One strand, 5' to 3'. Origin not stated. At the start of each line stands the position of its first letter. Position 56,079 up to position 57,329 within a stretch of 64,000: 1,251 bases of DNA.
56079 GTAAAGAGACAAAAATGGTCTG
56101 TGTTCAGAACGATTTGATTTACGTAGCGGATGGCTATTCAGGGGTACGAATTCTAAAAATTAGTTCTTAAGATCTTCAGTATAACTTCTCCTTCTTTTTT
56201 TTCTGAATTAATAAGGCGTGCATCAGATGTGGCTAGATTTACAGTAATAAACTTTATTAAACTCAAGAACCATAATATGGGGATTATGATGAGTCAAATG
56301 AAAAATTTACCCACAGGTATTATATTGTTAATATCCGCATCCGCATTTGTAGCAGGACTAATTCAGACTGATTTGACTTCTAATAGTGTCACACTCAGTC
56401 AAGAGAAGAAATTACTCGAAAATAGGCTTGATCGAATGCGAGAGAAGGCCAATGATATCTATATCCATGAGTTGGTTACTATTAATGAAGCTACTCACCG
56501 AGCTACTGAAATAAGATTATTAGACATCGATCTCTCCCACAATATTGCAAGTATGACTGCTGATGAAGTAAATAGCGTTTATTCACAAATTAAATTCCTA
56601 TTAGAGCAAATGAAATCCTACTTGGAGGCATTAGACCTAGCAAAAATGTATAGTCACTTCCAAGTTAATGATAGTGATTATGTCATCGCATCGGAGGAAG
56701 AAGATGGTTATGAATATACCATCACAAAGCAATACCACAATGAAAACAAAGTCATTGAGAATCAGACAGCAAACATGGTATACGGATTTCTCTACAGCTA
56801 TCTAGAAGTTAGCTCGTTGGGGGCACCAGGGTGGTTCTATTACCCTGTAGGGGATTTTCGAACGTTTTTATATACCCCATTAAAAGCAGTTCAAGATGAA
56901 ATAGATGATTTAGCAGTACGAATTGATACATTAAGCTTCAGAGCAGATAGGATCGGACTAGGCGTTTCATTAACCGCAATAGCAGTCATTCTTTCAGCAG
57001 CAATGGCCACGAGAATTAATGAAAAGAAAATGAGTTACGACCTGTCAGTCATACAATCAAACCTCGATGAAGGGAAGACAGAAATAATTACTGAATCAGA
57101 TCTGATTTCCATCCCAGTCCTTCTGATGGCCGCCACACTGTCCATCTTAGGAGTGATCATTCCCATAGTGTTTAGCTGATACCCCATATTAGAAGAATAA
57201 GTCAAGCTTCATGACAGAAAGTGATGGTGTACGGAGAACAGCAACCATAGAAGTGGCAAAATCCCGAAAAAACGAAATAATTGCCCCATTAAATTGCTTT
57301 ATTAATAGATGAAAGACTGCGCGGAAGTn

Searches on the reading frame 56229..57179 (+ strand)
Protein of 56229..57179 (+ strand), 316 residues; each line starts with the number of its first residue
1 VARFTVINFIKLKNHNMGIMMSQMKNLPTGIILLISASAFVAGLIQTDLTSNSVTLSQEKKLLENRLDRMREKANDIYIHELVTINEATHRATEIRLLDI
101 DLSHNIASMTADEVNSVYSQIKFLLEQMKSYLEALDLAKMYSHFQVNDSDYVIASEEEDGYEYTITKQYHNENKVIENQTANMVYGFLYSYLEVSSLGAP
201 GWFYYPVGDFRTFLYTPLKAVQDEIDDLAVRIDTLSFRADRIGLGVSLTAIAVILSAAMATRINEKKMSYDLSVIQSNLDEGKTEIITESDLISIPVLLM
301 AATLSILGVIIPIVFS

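Call 3: search_protein_families(library=pfam, proteins=[window:56229-57179:+], max_evalue=0.1)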
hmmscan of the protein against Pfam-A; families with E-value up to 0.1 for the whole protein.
window:56229-57179:+ (316 aa): 1 family
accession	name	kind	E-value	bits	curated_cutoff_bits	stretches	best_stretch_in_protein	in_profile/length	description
PF18830.6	LPD16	-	0.046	13.9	27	0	144-168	8-32/82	Large polyvalent protein-associated domain 16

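Call 4: search_protein_families(library=ncbifam, proteins=[window:56229-57179:+], max_evalue=0.1)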
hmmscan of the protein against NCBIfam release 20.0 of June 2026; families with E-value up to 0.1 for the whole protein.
window:56229-57179:+ (316 aa): 0 families

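Call 21: find_homologous_proteins(query=window:56229-57179:+, max_evalue=0.001)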
Query window:56229-57179:+ (316 aa): 7 proteins with E <= 0.001 among 2494 candidates.
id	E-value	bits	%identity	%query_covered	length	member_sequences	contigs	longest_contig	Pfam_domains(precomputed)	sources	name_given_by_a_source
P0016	6.5e-183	625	100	94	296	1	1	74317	-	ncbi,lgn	ncbi:MAG: hypothetical protein ACFFC6_00305 [Promethearchaeota archaeon]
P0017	5.9e-135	467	74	94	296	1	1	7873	-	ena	-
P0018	1.0e-49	188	40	89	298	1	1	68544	-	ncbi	-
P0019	3.0e-28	117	29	80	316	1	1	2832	-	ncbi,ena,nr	ncbi:MAG: hypothetical protein HWN66_21975 [Candidatus Helarchaeota archaeon]|nr:hypothetical protei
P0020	3.7e-21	94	32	91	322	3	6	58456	-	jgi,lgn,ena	jgi:hypothetical protein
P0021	4.2e-17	81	29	95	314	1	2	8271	-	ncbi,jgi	ncbi:MAG: hypothetical protein ACW98F_11785 [Candidatus Hodarchaeales archaeon]|jgi:hypothetical pro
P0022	2.1e-13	69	35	57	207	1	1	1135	-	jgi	jgi:hypothetical protein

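Call 23: find_encoding_contigs(protein=P0018, flank=7000, max_places=2)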
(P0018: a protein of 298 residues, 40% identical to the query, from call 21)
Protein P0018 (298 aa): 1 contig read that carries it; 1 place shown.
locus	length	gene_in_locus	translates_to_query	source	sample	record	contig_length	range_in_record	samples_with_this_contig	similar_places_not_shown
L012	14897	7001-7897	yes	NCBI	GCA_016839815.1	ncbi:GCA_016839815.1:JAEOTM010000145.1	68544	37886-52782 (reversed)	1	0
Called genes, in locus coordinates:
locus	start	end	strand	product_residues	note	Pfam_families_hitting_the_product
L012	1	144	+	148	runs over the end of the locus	PF01980:TrmO_N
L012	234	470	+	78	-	-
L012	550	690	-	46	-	-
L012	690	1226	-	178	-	PF07920:DUF1684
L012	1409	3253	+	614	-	PF01841:Transglut_core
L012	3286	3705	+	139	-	-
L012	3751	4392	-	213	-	PF12535:Nudix_N, PF00293:NUDIX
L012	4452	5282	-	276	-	-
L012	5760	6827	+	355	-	-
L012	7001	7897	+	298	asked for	-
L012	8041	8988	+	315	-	-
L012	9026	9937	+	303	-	PF01047:MarR (faint), PF13404:HTH_AsnC-type (weak), PF19187:HTH_PafC (faint), PF12802:MarR_2 (weak), PF13412:HTH_24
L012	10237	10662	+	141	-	-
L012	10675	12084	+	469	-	PF02525:Flavodoxin_2, PF03358:FMN_red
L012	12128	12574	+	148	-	-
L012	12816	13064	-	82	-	-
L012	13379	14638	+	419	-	-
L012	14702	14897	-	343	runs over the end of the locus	PF00025:Arf, PF09439:SRPRB, PF00071:Ras (weak), PF01926:MMR_HSR1 (weak), PF04670:Gtr1_RagA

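Call 24: find_encoding_contigs(protein=P0020, flank=7000, max_places=2)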
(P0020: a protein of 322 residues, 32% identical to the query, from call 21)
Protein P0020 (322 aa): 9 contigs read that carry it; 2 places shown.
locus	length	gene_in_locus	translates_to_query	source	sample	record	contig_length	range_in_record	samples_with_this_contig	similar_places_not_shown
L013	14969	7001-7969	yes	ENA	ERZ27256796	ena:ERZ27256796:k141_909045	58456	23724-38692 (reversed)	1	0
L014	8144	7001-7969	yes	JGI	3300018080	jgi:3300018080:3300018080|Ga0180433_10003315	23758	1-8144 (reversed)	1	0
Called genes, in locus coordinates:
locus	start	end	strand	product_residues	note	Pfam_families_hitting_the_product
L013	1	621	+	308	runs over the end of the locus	PF01545:Cation_efflux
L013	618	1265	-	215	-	PF01169:GDT1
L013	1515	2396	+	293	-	PF03239:FTR1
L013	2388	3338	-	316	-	PF13379:NMT1_2, PF09084:NMT1 (weak)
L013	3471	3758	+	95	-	PF09138:Urm1 (weak), PF02597:ThiS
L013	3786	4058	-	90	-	PF01206:TusA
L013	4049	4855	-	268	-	PF00899:ThiF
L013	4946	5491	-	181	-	-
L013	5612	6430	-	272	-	PF00561:Abhydrolase_1, PF12146:Hydrolase_4, PF12697:Abhydrolase_6, PF03096:Ndr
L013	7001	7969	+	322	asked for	-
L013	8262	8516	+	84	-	PF00313:CSD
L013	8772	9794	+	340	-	-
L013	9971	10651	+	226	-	PF00578:AhpC-TSA, PF08534:Redoxin, PF10417:1-cysPrx_C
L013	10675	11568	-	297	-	PF00924:MS_channel_2nd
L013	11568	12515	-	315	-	PF00924:MS_channel_2nd, PF11527:ARL2_Bind_BART (faint)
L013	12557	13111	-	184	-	PF01209:Ubie_methyltran, PF01135:PCMT (weak), PF01189:Methyltr_RsmB-F (faint), PF13847:Methyltransf_31, PF08241:Methyltransf_11, PF08242:Methyltransf_12 (faint), PF13649:Methyltransf_25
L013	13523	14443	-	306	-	PF01040:UbiA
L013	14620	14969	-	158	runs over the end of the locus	PF00856:SET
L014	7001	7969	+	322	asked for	-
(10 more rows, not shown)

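Call 25: find_encoding_contigs(protein=P0021, flank=7000, max_places=2)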
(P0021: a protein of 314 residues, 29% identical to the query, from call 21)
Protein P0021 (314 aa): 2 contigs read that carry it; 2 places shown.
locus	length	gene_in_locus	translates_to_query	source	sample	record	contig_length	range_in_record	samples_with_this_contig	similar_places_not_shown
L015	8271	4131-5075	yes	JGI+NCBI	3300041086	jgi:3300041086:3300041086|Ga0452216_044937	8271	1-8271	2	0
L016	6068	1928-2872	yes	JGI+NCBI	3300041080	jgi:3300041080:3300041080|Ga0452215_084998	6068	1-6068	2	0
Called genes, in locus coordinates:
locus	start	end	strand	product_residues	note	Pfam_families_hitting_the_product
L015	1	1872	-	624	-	?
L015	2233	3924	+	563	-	PF06739:SBBP (weak)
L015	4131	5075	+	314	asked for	-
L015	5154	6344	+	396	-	-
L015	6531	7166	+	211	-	-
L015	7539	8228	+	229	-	PF00440:TetR_N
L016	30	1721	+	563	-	PF06739:SBBP (weak)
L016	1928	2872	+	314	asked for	-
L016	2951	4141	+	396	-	-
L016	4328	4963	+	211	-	-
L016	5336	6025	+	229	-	PF00440:TetR_N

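Call 26: search_protein_families(library=pfam, proteins=[L012:5760-6827:+, L012:8041-8988:+, L015:2233-3924:+, L015:5154-6344:+, L015:6531-7166:+, L013:8772-9794:+, L013:4946-5491:-], max_evalue=0.1)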
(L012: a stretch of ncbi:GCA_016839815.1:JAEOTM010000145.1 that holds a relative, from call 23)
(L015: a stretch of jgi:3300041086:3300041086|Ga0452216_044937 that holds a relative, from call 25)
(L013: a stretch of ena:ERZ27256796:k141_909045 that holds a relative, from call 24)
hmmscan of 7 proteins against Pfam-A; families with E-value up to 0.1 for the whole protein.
L012:5760-6827:+ (355 aa): 2 families
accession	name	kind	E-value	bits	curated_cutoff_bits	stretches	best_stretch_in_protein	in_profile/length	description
PF01105.29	EMP24_GP25L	-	0.054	14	25.9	0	21-68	89-137/182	emp24/gp25L/p24 family/GOLD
PF09076.15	Crystall_2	-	0.094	12.9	25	0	279-314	21-55/70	Beta/Gamma crystallin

L012:8041-8988:+ (315 aa): 2 families
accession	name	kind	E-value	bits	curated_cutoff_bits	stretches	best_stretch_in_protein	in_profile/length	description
PF13243.12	SQHop_cyclase_C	-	0.02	14.4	26.1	0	125-190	140-202/319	Squalene-hopene cyclase C-terminal domain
PF13249.12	SQHop_cyclase_N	-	0.021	14.4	26.2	0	139-166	42-69/291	Squalene-hopene cyclase N-terminal domain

L015:2233-3924:+ (563 aa): 2 families
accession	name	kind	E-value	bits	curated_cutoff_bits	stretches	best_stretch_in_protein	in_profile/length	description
PF06739.17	SBBP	-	1.7e-23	82.7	20.5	4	50-84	2-37/38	Beta-propeller repeat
PF07494.17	Reg_prop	-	0.047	14.3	20.4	0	338-357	4-23/24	Two component regulator propeller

L015:5154-6344:+ (396 aa): 1 family
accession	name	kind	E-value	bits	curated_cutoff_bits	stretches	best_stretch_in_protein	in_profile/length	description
PF04235.18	DUF418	-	0.0035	17.7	23.6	1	237-387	11-159/163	Protein of unknown function (DUF418)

L015:6531-7166:+ (211 aa): 11 families
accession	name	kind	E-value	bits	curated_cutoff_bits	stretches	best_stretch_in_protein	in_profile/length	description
PF13240.11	Zn_Ribbon_1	-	0.0013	18.9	25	1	89-110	1-22/23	zinc-ribbon domain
PF18551.6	TackOD1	-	0.0018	18.3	32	1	42-111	27-98/188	Thaumarchaeal output domain 1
PF12773.13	DZR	-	0.0065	17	27.3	1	89-108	14-31/45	Double zinc ribbon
PF20237.3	DUF6594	-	0.0096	16.3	30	1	45-197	76-219/238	Family of unknown function (DUF6594)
PF23817.1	DUF7188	-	0.012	15.9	27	1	38-71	86-120/187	Family of unknown function (DUF7188)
PF03563.18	Bunya_G2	-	0.014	15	25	0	129-189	155-213/281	Bunyavirus glycoprotein G2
PF05915.17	TMEM_230_134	-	0.025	15.1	26.8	1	141-201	38-97/119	Transmembrane proteins 230/134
PF17120.11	zf-RING_16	-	0.044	13.9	27.4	1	87-112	4-29/57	RING/Ubox like zinc-binding domain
PF17032.10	Zn_ribbon_15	-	0.045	15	28.9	1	79-108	44-73/73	zinc-ribbon family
PF07191.17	Zn_ribbon_6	-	0.087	13.3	25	0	87-112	16-40/67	Double zinc ribbon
PF10571.15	UPF0547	-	0.089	13.4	29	0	89-110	2-23/26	Uncharacterised protein family UPF0547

L013:8772-9794:+ (340 aa): 9 families
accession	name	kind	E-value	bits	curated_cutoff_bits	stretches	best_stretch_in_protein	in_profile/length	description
PF13248.11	Zn_ribbon_3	-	8.4e-05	22.3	27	1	316-337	2-23/26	zinc-ribbon domain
PF02893.26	GRAM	-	0.0007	19.9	23.6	0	25-81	28-90/112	GRAM domain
PF12773.13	DZR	-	0.00088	19.8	27.3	1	316-337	24-45/45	Double zinc ribbon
PF08567.17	PH_TFIIH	-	0.0018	19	27.1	0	24-58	3-39/88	TFIIH p62 subunit, N-terminal domain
PF13240.11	Zn_Ribbon_1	-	0.016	15.4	25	1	318-338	1-21/23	zinc-ribbon domain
PF10571.15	UPF0547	-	0.021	15.4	29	1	318-337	2-21/26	Uncharacterised protein family UPF0547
PF04492.19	Phage_rep_O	-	0.028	15.4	28.7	1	169-239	10-73/95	Bacteriophage replication protein O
PF17292.8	POB3_N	-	0.041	14.8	23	0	23-78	10-65/93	POB3-like N-terminal PH domain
PF17032.10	Zn_ribbon_15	-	0.065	14.5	28.9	0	316-337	52-73/73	zinc-ribbon family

L013:4946-5491:- (181 aa): 8 families
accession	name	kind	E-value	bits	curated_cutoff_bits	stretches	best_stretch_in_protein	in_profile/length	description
PF09911.14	DUF2140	-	0.0016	18.4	34.3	1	25-86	35-100/187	Uncharacterized protein conserved in bacteria (DUF2140)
PF10191.15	COG7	-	0.012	14.4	33.9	1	24-95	522-596/772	Golgi complex component 7 (COG7)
PF16378.10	DUF4988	-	0.014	15.7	30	1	66-147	3-77/183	Domain of unknown function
PF17026.10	zf-RRPl_C4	-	0.017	15.7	28.9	1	17-78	22-83/108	Putative ribonucleoprotein zinc-finger pf C4 type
PF17221.8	COMMD1_N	-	0.03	15.1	23.4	1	27-69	48-87/102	COMMD1 N-terminal domain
PF22296.2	bAvd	-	0.041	14.8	40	1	27-76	48-94/107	bAvd-like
PF09432.15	THP2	-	0.069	13.6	28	0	9-76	4-68/129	Tho complex subunit THP2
PF04210.18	MtrG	-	0.078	13.3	27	0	63-89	7-33/64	Tetrahydromethanopterin S-methyltransferase, subunit G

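Call 44: predict_structure(alignment_id=A3)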
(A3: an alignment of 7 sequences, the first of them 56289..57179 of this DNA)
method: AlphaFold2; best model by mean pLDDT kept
length: 296 residues; sequences in the alignment: 7
mean_pLDDT: 82.5   pTM: 0.66
mean pLDDT of the five models: 82.5, 81.1, 80.8, 80.1, 76.8
residues with pLDDT >= 90: 170; 70-90: 45; 50-70: 65; < 50: 16
segments of 3 or more residues with pLDDT < 50: 1-3, 262-273
pLDDT, mean of each block of 10 residues (from residue 1): 59 72 83 93 96 96 96 95 94 96 96 95 94 93 94 92 86 91 92 94 96 88 72 66 61 57 44 55 63 56
secondary structure, 60 per line:
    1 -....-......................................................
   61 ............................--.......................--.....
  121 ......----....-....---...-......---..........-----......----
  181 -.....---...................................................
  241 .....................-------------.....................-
elements in order: H2-5 H7-88 H91-113 H116-126 E131-134 H136-139 E143-145 H147-152 E156-160 H161-165 H171-176 E182-186 H190-261 H275-295

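Call 47: fold_search(model_id=the predicted structure, library=pdb)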
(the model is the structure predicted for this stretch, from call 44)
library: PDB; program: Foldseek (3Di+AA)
matches with E <= 10: 525; with E <= 0.001: 0
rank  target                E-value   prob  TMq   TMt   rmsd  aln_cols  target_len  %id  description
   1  6xky_A                1.5e-02  0.54  0.18  0.20  18.6       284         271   12  Caulobacter crescentus FljK filament, straightened (released 2020-12-23)
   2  6yue                  1.9e-02  0.66  0.20  0.24  17.2       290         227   12  Fragment of nitrate/nitrite sensor histidine kinase NarQ (R50S variant) (released 2020-05-06)
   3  4phq_C                1.9e-02  0.18  0.13  0.13  35.4       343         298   12  ClyA CC6/264 ox (6-303) (released 2014-09-24)
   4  8uxk_A                2.4e-02  0.60  0.23  0.24  16.2       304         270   10  Caulobacter crescentus FljL flagellar filament (asymmetrical) (released 2024-08-28)
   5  4phq_A                2.6e-02  0.20  0.15  0.15  35.0       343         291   12  ClyA CC6/264 ox (6-303) (released 2014-09-24)
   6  5iji                  3.0e-02  0.57  0.19  0.24  17.4       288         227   12  Fragment of nitrate/nitrite sensor histidine kinase NarQ (WT) in symmetric holo state (released 2017-05-31)
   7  4phq_B                3.2e-02  0.30  0.19  0.20  37.4       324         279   13  ClyA CC6/264 ox (6-303) (released 2014-09-24)
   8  4pho_A                3.2e-02  0.14  0.13  0.13  34.6       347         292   12  ClyA CC6/264 ox (2-303) (released 2014-09-24)
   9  8uxj_A                4.2e-02  0.33  0.19  0.20  18.5       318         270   12  Caulobacter crescentus FljK flagellar filament (asymmetrical) (released 2024-06-26)
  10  5jgp                  4.5e-02  0.51  0.20  0.23  16.2       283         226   12  Crystal structure of the nitrate/nitrite sensor NarQ fragment bound with iodide ions (released 2017-05-31)
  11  4phq_D                4.7e-02  0.15  0.15  0.15  35.3       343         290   12  ClyA CC6/264 ox (6-303) (released 2014-09-24)
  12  6xl0_A                5.0e-02  0.30  0.18  0.19  15.9       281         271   12  Caulobacter crescentus FljK filament (released 2020-12-23)
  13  9cef_A                5.9e-02  0.30  0.19  0.20  18.0       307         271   11  Caulobacter crescentus FljN flagellar filament (symmetrized) (released 2024-08-28)
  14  8ip3_A                8.2e-02  0.33  0.21  0.19  26.1       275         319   11  Cryo-EM structure of hMRS2-Mg (released 2023-06-14)
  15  5jeq                  8.7e-02  0.51  0.22  0.28  18.9       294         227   11  Fragment of nitrate/nitrite sensor histidine kinase NarQ (R50K) in symmetric apo state (released 2017-05-31)
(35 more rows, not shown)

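Call 53: find_encoding_contigs(protein=P0017, flank=8000, max_places=2)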
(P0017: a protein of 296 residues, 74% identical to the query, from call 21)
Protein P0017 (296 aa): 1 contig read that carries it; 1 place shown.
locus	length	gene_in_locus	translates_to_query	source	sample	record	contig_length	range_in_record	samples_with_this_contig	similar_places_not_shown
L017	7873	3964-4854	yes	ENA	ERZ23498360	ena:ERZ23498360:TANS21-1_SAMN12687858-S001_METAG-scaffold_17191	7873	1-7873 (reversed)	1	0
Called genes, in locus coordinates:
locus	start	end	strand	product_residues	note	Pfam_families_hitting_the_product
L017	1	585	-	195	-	?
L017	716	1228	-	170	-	PF12867:DinB_2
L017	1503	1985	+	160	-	-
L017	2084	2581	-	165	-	-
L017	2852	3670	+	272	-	-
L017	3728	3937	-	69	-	-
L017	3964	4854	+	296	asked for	-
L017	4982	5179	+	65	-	-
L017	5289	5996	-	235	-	-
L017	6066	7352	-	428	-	PF01841:Transglut_core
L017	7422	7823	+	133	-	-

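Call 75: search_protein_families(library=pfam, proteins=[L017:2852-3670:+, L017:5289-5996:-], max_evalue=0.01)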
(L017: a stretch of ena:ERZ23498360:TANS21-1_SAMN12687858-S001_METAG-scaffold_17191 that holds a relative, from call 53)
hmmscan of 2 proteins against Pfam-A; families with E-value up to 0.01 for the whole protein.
L017:2852-3670:+ (272 aa): 0 families

L017:5289-5996:- (235 aa): 0 families
